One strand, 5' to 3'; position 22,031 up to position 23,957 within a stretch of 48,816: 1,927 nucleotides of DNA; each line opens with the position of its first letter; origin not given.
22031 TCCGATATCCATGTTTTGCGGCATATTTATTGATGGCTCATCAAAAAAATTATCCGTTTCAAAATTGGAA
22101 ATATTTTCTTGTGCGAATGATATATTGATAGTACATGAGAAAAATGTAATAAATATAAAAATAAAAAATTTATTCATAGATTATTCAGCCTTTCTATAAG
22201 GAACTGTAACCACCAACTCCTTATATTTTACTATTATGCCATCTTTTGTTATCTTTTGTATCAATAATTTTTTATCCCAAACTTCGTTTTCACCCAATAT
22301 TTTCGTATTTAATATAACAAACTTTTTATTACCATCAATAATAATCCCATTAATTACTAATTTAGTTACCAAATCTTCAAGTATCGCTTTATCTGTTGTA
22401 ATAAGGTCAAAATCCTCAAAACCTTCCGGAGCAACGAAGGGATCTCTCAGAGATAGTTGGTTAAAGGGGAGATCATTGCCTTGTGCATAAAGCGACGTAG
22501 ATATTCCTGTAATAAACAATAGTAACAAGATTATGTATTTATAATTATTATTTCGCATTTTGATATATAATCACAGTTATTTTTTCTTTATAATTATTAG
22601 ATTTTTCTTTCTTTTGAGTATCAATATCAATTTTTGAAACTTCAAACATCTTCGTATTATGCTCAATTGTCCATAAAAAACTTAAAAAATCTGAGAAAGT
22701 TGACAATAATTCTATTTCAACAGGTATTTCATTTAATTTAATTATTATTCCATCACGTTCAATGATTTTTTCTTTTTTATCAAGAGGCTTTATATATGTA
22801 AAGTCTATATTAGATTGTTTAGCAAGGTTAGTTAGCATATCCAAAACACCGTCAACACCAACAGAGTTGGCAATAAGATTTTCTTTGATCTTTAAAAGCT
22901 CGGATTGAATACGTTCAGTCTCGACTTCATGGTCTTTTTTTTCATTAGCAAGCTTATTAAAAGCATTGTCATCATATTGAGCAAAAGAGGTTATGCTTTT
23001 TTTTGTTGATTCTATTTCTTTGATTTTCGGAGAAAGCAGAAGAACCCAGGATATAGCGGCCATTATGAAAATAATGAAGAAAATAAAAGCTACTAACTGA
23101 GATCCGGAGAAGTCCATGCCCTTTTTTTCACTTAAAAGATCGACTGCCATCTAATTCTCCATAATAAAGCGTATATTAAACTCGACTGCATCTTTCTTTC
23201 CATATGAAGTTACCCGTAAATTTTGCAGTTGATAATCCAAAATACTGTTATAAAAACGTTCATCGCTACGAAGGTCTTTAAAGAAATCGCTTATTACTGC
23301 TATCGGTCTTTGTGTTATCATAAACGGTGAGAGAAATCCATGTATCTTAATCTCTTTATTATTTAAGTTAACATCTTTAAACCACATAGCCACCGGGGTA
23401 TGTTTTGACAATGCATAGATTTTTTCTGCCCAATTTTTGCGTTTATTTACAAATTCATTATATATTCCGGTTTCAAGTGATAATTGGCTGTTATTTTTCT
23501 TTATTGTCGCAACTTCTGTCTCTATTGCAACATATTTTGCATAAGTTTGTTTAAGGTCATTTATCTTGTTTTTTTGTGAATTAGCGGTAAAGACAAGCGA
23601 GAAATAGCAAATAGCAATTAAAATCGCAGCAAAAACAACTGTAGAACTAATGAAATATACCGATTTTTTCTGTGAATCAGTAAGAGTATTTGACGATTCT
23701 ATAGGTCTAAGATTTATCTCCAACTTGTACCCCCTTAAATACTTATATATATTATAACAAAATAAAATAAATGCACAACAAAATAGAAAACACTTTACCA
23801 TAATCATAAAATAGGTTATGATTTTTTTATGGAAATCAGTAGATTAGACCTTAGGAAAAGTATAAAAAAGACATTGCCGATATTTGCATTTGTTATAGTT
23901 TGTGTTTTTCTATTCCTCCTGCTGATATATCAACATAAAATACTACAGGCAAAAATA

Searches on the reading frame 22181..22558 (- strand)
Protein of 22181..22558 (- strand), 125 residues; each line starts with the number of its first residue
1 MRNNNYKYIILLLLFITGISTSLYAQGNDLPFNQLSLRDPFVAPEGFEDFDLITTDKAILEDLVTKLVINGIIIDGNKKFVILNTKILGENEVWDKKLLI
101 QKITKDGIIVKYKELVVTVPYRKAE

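Call 45: search_protein_families(library=pfam, proteins=[window:22181-22558:-], max_evalue=0.001)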
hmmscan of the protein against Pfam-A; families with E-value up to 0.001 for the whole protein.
window:22181-22558:- (125 aa): 0 families

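Call 59: search_protein_families(library=pfam, proteins=[window:22181-22558:-], max_evalue=0.01)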
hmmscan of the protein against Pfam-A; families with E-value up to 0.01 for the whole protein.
window:22181-22558:- (125 aa): 1 family
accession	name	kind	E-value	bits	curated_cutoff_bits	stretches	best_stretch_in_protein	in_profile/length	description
PF16537.11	T2SSB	-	0.0019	18.2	28.4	1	77-119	16-58/60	Type II secretion system protein B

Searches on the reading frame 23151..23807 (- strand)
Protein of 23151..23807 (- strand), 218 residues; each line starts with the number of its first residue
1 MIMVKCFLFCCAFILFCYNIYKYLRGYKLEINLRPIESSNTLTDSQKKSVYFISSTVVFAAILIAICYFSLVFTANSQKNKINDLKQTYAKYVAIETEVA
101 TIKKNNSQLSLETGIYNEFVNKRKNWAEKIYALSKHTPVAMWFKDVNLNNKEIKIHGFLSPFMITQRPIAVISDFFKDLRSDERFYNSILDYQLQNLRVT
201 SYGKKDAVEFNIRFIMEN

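Call 45: search_protein_families(library=pfam, proteins=[window:23151-23807:-], max_evalue=0.001)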
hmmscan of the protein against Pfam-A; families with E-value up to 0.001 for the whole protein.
window:23151-23807:- (218 aa): 0 families

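Call 59: search_protein_families(library=pfam, proteins=[window:23151-23807:-], max_evalue=0.01)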
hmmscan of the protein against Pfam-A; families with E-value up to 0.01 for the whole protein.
window:23151-23807:- (218 aa): 1 family
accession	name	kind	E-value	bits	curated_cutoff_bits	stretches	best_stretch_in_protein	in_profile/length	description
PF05137.18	PilN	-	0.005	17.3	22.8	0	132-214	5-76/78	Fimbrial assembly protein (PilN)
